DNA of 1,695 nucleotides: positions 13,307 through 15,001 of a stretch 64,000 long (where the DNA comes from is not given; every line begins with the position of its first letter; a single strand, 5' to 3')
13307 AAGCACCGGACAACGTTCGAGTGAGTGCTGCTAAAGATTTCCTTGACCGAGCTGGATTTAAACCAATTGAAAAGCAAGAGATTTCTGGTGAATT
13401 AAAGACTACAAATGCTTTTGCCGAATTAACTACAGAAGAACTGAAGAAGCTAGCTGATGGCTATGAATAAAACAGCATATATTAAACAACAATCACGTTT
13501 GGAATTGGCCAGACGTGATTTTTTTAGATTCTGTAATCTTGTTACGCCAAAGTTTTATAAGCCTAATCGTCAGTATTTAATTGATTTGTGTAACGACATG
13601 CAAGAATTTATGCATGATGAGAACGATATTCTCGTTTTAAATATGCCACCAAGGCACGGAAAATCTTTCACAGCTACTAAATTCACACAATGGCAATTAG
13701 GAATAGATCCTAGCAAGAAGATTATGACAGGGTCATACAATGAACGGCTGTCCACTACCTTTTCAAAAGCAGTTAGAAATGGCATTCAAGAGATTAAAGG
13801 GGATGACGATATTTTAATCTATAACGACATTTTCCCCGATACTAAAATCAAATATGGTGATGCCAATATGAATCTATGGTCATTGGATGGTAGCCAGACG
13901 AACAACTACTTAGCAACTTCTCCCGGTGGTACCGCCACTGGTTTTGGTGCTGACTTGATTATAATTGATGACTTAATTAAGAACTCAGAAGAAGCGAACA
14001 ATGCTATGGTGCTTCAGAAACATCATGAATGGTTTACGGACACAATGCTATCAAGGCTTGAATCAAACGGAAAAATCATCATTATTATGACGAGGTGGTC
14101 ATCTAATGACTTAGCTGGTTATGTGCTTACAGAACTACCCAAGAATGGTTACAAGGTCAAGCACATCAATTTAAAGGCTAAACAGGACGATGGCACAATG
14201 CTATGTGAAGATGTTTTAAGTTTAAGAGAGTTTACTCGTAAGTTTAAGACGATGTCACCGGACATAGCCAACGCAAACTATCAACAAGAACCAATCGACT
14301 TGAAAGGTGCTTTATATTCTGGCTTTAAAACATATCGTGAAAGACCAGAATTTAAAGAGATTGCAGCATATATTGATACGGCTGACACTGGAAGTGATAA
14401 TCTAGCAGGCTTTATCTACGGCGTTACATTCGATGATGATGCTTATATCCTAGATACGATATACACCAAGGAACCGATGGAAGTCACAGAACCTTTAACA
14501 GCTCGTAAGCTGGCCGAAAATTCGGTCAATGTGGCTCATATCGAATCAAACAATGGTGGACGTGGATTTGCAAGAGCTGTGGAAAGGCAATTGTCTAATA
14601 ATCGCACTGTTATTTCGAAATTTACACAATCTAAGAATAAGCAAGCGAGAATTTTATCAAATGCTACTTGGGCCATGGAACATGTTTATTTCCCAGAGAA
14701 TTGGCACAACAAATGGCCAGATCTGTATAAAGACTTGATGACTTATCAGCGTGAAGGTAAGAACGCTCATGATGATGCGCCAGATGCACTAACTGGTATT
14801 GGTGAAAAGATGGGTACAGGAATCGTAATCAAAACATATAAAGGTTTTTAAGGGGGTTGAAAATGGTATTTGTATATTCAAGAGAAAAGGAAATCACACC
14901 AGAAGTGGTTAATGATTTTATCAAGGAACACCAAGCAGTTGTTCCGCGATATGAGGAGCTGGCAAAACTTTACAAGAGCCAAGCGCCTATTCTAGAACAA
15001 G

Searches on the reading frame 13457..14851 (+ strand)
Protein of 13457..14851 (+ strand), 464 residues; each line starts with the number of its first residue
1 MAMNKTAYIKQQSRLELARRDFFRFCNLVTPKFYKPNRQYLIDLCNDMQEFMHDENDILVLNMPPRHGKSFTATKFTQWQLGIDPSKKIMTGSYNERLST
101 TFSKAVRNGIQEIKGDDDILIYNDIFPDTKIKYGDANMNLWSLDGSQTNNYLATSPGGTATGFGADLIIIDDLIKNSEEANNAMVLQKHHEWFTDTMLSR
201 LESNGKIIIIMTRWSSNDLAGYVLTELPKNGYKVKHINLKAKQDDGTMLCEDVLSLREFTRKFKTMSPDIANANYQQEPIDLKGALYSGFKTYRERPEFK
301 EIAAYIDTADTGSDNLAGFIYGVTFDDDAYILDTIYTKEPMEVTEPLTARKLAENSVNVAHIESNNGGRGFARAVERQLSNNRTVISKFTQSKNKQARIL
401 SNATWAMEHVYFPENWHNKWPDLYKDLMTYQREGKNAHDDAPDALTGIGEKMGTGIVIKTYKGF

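Call 94: search_protein_families(library=pfam, proteins=[window:13457-14851:+], max_evalue=0.001)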
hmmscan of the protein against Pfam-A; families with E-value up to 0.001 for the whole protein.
window:13457-14851:+ (464 aa): 3 families
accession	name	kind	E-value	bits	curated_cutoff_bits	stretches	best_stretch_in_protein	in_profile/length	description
PF17289.8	Terminase_6C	-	4.9e-06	27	22.6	1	305-445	2-148/155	Terminase RNaseH-like domain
PF22530.2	Terminase-T7_RNaseH-like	-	2.8e-05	24.8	27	1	306-403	1-99/108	Terminase Bacteriophage T7, Ribonuclease H-like domain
PF03237.21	Terminase_6N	-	0.00015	21.9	22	1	62-232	3-159/215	Terminase large subunit, T4likevirus-type, N-terminal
